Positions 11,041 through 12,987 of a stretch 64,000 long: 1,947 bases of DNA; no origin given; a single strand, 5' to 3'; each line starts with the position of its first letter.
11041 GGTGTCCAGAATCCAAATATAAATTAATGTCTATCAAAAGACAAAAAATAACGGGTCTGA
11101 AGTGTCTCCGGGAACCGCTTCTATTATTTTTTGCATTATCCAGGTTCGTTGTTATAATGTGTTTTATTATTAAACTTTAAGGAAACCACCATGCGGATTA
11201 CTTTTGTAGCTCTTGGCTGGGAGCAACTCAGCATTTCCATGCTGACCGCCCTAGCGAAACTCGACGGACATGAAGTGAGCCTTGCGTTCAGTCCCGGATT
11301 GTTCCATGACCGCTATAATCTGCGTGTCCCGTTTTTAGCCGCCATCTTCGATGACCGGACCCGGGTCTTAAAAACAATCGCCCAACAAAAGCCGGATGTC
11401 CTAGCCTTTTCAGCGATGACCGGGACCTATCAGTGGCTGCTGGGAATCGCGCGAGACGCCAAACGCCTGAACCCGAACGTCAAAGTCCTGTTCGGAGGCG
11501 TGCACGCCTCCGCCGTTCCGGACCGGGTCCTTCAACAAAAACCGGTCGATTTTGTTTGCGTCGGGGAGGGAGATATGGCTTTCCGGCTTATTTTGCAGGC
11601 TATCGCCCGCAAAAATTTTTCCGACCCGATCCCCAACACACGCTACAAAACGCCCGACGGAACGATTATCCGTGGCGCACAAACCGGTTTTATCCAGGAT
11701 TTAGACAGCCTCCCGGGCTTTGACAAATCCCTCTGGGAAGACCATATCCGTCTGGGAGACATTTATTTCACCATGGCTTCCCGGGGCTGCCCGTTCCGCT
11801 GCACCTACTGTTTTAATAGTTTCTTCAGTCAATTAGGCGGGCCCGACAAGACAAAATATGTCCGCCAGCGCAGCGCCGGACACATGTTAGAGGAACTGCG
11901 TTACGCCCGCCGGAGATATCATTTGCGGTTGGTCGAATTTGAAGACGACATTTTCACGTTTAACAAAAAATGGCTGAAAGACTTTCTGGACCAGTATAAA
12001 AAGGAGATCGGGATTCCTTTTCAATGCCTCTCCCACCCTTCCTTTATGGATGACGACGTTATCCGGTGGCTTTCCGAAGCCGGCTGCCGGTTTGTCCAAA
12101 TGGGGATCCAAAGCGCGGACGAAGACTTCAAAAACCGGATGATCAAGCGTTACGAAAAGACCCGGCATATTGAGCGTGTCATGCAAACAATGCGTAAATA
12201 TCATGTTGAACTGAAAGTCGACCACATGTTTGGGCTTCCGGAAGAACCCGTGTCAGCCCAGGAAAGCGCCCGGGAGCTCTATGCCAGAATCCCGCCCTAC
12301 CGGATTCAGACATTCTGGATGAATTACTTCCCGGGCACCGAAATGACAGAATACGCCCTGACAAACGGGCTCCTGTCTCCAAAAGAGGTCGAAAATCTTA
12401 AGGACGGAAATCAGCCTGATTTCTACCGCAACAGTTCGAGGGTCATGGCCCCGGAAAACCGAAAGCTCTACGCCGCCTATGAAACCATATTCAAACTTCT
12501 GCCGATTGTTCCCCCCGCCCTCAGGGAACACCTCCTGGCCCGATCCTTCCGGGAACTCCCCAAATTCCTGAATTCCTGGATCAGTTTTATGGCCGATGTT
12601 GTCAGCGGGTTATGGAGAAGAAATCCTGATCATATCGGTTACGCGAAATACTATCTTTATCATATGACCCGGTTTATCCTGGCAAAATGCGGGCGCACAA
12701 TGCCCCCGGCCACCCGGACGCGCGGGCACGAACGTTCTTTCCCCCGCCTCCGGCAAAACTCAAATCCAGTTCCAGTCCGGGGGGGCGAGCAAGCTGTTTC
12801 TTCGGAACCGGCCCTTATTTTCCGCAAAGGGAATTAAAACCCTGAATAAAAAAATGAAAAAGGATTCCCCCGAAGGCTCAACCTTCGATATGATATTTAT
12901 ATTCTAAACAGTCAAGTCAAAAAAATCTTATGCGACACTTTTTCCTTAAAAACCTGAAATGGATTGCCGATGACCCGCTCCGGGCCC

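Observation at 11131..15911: Divergent partner operon of B12-rSAM, TPR membrane glycosyltransferase-like protein and a DUF1667-like-module-fused kinase. Possible coupled modification pathway.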

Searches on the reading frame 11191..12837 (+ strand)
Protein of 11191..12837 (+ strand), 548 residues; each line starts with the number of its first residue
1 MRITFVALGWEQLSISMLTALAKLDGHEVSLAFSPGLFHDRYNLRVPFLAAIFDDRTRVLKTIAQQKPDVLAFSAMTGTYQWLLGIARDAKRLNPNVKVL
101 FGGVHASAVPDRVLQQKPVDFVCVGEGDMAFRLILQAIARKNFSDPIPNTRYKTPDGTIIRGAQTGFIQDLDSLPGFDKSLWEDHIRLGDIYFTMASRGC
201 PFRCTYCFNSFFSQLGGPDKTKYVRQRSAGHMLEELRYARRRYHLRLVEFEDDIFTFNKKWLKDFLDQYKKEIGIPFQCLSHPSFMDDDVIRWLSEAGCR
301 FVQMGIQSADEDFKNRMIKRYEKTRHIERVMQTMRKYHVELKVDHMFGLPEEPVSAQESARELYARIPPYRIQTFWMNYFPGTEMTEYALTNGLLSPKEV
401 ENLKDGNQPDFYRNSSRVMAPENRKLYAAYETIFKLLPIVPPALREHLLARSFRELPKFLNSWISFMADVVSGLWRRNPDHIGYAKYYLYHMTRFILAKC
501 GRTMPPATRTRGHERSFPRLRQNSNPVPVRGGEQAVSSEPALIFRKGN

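Call 3: search_protein_families(library=pfam, proteins=[window:11191-12837:+], max_evalue=0.01)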
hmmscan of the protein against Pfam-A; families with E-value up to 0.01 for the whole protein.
window:11191-12837:+ (548 aa): 2 families
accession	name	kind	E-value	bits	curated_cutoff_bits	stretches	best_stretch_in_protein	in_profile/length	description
PF02310.24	B12-binding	-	5.9e-19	68.5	32.1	1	18-133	4-119/121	B12 binding domain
PF04055.27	Radical_SAM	-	1.1e-17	65.1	29.5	1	197-356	4-158/166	Radical SAM superfamily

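Call 5: search_protein_families(library=ncbifam, proteins=[window:11191-12837:+], max_evalue=0.01)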
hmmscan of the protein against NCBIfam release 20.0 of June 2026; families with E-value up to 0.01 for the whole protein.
window:11191-12837:+ (548 aa): 27 families (the best 25 are shown)
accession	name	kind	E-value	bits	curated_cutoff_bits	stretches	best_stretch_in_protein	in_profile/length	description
TIGR03471.1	HpnJ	equivalog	8.1e-34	117.3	577.6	1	69-405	70-403/472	hopanoid biosynthesis associated radical SAM protein HpnJ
NF050148.1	rSAM_ApyD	equivalog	1.4e-31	109.6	750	1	13-363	26-362/645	RiPP biosynthesis radical SAM protein ApyD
NF038361.1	rSAM_Sden_1168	equivalog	4.9e-23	81.5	575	1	59-395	132-479/560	Sden_1168 family B12-binding radical SAM P-methyltransferase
TIGR04013.1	B12_SAM_MJ_1487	hypoth_equivalog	6.7e-23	81.1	251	1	56-387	31-355/382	TIGR04013 family B12-binding domain/radical SAM domain-containing protein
NF033712.0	B12_rSAM_KedN5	subfamily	3e-21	75.3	700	1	62-394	57-396/624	KedN5 family methylcobalamin-dependent radical SAM C-methyltransferase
TIGR02026.1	BchE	equivalog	4.7e-21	75.2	481.35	1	48-356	42-354/497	magnesium-protoporphyrin IX monomethyl ester anaerobic oxidative cyclase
TIGR03975.1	rSAM_ocin_1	subfamily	8.4e-21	74.1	281.85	1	57-353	118-416/606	RiPP maturation radical SAM C-methyltransferase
TIGR04072.2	rSAM_ladder_B12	equivalog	3.3e-19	68.8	360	1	94-398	96-381/443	lipid biosynthesis B12-binding/radical SAM protein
TIGR04479.1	bcpD_PhpK_rSAM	subfamily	3.5e-19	68.5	600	1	48-378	91-422/504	PhpK family radical SAM P-methyltransferase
TIGR04014.1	B12_SAM_MJ_0865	equivalog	8.2e-14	51.2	360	1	56-368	27-337/434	methyl-coenzyme M reductase glutamine C-methyltransferase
TIGR04367.1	HpnR_B12_rSAM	equivalog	1.2e-12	47.2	650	1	56-385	49-369/490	hopanoid C-3 methylase HpnR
TIGR04190.1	B12_SAM_Ta0216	equivalog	3.1e-12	45.9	500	1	85-355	98-382/554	TIGR04190 family B12-binding domain/radical SAM domain protein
NF033070.1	rSAM_AprD4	equivalog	2.9e-11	43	500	1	194-393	199-394/456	AprD4 family radical SAM diol-dehydratase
TIGR04295.1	B12_rSAM_oligo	hypoth_equivalog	4e-11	42.3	400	1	98-322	104-317/422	TIGR04295 family B12-binding domain-containing radical SAM protein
TIGR04385.1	B12_rSAM_cofa1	equivalog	4.3e-10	39.4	450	1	91-304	94-302/438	B12 lower ligand biosynthesis radical SAM protein BzaD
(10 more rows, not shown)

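Call 10: find_encoding_contigs(protein=window:11191-12837:+, flank=10000, max_places=6)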
Protein window:11191-12837:+ (548 aa): 3 contigs read that carry it; 2 places shown.
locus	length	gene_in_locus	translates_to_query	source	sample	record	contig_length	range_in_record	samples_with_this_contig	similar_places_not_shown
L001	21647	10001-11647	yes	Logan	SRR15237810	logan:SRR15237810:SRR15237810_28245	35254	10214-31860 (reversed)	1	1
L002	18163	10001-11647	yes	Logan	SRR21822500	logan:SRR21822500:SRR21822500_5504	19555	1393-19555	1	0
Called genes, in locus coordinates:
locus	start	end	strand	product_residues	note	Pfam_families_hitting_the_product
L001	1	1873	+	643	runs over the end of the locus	PF13489:Methyltransf_23, PF01209:Ubie_methyltran, PF13649:Methyltransf_25, PF13847:Methyltransf_31, PF08241:Methyltransf_11, PF08242:Methyltransf_12 (weak), PF07478:Dala_Dala_lig_C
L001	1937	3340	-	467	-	PF01145:Band_7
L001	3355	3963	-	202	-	-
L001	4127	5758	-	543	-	PF00005:ABC_tran, PF13304:AAA_21, PF01061:ABC2_membrane (weak)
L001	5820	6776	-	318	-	-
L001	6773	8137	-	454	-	PF04055:Radical_SAM, PF13186:SPASM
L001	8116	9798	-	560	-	-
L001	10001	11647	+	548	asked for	PF02310:B12-binding, PF04055:Radical_SAM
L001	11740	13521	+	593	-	PF13431:TPR_17 (faint), PF13371:TPR_9 (faint), PF13428:TPR_14 (faint), PF13432:TPR_16 (weak), PF00515:TPR_1 (weak), PF07719:TPR_2 (weak), PF23914:TPR_CcmH_CycH, PF14559:TPR_19, +5 more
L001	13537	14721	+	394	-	PF01636:APH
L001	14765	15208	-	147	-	PF04463:2-thiour_desulf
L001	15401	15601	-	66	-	PF00313:CSD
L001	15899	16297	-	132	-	-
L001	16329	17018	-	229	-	PF11249:DUF3047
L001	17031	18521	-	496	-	PF00015:MCPsignal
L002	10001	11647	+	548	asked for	PF02310:B12-binding, PF04055:Radical_SAM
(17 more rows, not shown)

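Call 11: find_homologous_proteins(query=window:11191-12834:+)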
Query window:11191-12834:+ (548 aa): 1534 proteins with E <= 0.001 among 8000 candidates; the best 120 are listed.
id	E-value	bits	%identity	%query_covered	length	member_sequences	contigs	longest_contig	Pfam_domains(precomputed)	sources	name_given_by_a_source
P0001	0.0e+0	1201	96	97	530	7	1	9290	PF04055.28,PF02310.25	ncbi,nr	ncbi:MAG: cobalamin-dependent protein, partial [Candidatus Omnitrophica bacterium]|nr:cobalamin-depe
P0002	0.0e+0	1060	82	100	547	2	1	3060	PF04055.28,PF02310.25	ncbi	ncbi:MAG: radical SAM protein [Candidatus Omnitrophota bacterium]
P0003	0.0e+0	1056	82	100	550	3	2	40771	PF04055.28,PF02310.25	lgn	-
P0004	2.6e-282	955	75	99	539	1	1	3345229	PF04055.28,PF02310.25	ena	-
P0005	1.3e-273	927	71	100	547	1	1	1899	PF04055.28,PF02310.25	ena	-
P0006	1.0e-260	884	70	96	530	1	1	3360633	PF04055.28,PF02310.25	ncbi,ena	-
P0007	1.4e-232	791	60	98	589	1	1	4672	PF04055.28,PF02310.25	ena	-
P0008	1.5e-229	781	62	97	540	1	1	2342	PF04055.28,PF02310.25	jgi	jgi:radical SAM superfamily enzyme YgiQ (UPF0313 family)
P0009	7.4e-224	763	62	96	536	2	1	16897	PF04055.28,PF02310.25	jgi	-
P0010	9.6e-222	756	62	94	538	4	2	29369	PF04055.28,PF02310.25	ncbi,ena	-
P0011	1.4e-220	752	59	98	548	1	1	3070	PF04055.28,PF02310.25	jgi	-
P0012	2.8e-220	751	62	95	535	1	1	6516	PF04055.28,PF02310.25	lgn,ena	-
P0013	9.6e-220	749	60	95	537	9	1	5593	PF04055.28,PF02310.25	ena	-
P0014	1.5e-219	748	60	94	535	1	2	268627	PF04055.28,PF02310.25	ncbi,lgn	-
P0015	1.2e-218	745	62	93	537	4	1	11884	PF04055.28,PF02310.25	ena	-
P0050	4.7e-198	677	56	93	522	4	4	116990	PF04055.28,PF02310.25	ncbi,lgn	-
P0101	6.1e-185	634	52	93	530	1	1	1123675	PF04055.28,PF02310.25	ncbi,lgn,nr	ncbi:MAG: hypothetical protein KatS3mg031_2039 [Chitinophagales bacterium]|nr:MAG: hypothetical prot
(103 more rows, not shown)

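Call 13: find_encoding_contigs(protein=P0004, flank=10000, max_places=2)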
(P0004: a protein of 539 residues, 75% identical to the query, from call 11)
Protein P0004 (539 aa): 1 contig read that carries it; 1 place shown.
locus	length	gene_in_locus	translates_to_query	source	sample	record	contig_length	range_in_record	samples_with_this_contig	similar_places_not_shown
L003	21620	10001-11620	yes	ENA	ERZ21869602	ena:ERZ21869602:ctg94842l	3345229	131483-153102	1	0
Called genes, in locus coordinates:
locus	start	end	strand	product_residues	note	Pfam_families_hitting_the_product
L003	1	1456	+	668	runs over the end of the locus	PF01209:Ubie_methyltran, PF13489:Methyltransf_23, PF13847:Methyltransf_31, PF08241:Methyltransf_11, PF08242:Methyltransf_12 (weak), PF13649:Methyltransf_25, PF07478:Dala_Dala_lig_C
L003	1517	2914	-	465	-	PF01145:Band_7, PF15975:Flot (weak)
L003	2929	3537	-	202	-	-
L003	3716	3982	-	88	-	PF06961:DUF1294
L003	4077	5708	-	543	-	PF00005:ABC_tran, PF13304:AAA_21, PF01061:ABC2_membrane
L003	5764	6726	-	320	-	-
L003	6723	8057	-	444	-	PF04055:Radical_SAM, PF13353:Fer4_12 (faint), PF13186:SPASM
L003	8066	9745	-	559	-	-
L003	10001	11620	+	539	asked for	PF02310:B12-binding, PF04055:Radical_SAM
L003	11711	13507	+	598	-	PF13432:TPR_16 (weak), PF13424:TPR_12 (weak), PF23914:TPR_CcmH_CycH, PF14559:TPR_19 (weak), PF13424:TPR_12, PF13432:TPR_16 (weak), PF13414:TPR_11 (weak), PF13431:TPR_17 (weak), +7 more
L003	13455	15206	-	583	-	PF02776:TPP_enzyme_N, PF00205:TPP_enzyme_M, PF02775:TPP_enzyme_C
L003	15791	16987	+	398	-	PF01636:APH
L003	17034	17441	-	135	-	-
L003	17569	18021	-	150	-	PF04463:2-thiour_desulf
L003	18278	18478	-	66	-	PF00313:CSD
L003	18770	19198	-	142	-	-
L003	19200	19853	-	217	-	PF11249:DUF3047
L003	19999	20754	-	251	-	PF13230:GATase_4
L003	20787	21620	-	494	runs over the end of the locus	PF00672:HAMP (weak), PF00015:MCPsignal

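Call 14: find_encoding_contigs(protein=P0006, flank=10000, max_places=2)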
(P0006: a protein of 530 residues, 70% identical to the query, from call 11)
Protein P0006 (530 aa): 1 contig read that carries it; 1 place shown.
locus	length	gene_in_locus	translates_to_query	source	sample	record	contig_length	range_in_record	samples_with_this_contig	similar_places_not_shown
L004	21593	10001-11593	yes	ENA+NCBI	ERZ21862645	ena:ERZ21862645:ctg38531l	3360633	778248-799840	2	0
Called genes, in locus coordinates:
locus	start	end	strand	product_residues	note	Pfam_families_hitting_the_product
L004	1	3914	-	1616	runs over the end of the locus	-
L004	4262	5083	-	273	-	PF07589:PEP_exosort_dom (weak)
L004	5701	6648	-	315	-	-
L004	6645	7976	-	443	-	PF04055:Radical_SAM, PF13353:Fer4_12 (weak), PF13186:SPASM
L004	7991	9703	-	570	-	-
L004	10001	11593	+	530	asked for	PF02310:B12-binding, PF04055:Radical_SAM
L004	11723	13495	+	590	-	PF13431:TPR_17 (faint), PF13432:TPR_16 (faint), PF13428:TPR_14 (faint), PF23914:TPR_CcmH_CycH, PF13424:TPR_12 (faint), PF14559:TPR_19 (faint), PF00515:TPR_1 (faint), PF13414:TPR_11 (weak), +2 more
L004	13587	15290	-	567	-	PF02776:TPP_enzyme_N, PF00205:TPP_enzyme_M, PF02775:TPP_enzyme_C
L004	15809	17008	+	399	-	PF01636:APH, PF01633:Choline_kinase (weak)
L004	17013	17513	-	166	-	-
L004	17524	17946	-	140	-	PF04463:2-thiour_desulf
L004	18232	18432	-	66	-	PF00313:CSD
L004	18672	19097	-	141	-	-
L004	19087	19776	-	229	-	PF11249:DUF3047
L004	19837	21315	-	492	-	PF00672:HAMP (faint), PF00015:MCPsignal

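Call 15: find_encoding_contigs(protein=P0014, flank=10000, max_places=2)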
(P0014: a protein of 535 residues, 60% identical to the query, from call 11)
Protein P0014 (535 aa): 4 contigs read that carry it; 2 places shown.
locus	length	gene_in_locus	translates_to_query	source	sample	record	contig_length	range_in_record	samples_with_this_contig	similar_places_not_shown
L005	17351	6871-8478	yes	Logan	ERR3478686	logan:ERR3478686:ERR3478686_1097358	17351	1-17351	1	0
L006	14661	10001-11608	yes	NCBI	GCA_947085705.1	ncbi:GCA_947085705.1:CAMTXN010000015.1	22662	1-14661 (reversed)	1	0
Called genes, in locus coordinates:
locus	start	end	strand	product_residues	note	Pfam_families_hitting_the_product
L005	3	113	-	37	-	?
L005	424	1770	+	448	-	-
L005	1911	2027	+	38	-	-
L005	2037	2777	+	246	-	-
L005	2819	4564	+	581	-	PF13174:TPR_6 (faint), PF13414:TPR_11 (faint), PF13424:TPR_12, PF00515:TPR_1 (weak), PF00515:TPR_1 (weak), PF13371:TPR_9 (weak), PF00515:TPR_1 (weak), PF07719:TPR_2, +7 more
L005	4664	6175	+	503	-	PF02836:Glyco_hydro_2_C (faint)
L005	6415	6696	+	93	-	-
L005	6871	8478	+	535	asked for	PF02310:B12-binding, PF04055:Radical_SAM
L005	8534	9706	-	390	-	-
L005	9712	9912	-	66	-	-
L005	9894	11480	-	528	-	-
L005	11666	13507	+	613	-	-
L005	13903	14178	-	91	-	-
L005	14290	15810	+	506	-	PF12895:ANAPC3 (faint), PF13428:TPR_14 (faint), PF00515:TPR_1 (faint), PF07719:TPR_2 (faint), PF13174:TPR_6 (faint), PF13181:TPR_8 (faint), PF13414:TPR_11 (faint), PF25064:ARM_TT21_5th (weak), +6 more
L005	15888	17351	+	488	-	?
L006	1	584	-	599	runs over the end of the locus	PF02518:HATPase_c, PF13589:HATPase_c_3, PF01119:DNA_mis_repair, PF08676:MutL_C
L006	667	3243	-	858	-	PF01624:MutS_I, PF05188:MutS_II, PF05192:MutS_III, PF05190:MutS_IV, PF00488:MutS_V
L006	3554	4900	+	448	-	-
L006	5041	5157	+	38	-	-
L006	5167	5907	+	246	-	-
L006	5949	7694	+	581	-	PF13174:TPR_6 (faint), PF13414:TPR_11 (faint), PF13424:TPR_12, PF00515:TPR_1 (weak), PF00515:TPR_1 (weak), PF13371:TPR_9 (weak), PF00515:TPR_1 (weak), PF07719:TPR_2, +7 more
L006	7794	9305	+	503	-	PF02836:Glyco_hydro_2_C (faint)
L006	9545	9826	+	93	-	-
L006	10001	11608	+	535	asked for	PF02310:B12-binding, PF04055:Radical_SAM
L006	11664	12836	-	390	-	-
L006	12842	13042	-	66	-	-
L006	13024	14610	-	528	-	-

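Call 16: find_encoding_contigs(protein=P0101, flank=10000, max_places=2)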
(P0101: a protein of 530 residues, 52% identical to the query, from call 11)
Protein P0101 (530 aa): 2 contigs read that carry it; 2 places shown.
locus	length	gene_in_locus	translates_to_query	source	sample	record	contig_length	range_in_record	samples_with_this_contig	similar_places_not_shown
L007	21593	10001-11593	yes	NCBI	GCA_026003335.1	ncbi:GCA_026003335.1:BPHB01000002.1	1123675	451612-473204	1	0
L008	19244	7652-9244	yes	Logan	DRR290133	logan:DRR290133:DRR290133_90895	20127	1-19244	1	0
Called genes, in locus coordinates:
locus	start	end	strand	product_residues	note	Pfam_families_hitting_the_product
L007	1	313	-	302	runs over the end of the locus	PF28008:EboA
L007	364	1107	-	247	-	PF13649:Methyltransf_25, PF08241:Methyltransf_11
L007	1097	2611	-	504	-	PF00289:Biotin_carb_N, PF02786:CPSase_L_D2, PF02222:ATP-grasp (weak), PF07478:Dala_Dala_lig_C, PF02785:Biotin_carb_C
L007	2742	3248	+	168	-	PF00210:Ferritin, PF02915:Rubrerythrin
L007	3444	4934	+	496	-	PF14289:DUF4369, PF17127:DUF5106, PF00578:AhpC-TSA (faint), PF13098:Thioredoxin_2 (weak)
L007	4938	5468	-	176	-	PF01641:SelR, PF03226:Yippee-Mis18 (weak)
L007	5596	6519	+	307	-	PF01063:Aminotran_4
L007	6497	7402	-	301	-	PF00535:Glycos_transf_2, PF13641:Glyco_tranf_2_3 (weak)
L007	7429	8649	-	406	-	-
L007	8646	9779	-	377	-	PF00155:Aminotran_1_2 (weak), PF00266:Aminotran_5, PF01041:DegT_DnrJ_EryC1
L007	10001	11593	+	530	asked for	PF02310:B12-binding, PF04055:Radical_SAM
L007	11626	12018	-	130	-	-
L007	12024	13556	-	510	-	PF02310:B12-binding, PF04055:Radical_SAM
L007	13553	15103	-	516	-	PF02310:B12-binding, PF04055:Radical_SAM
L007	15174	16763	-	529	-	PF02310:B12-binding, PF04055:Radical_SAM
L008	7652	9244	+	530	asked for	PF02310:B12-binding, PF04055:Radical_SAM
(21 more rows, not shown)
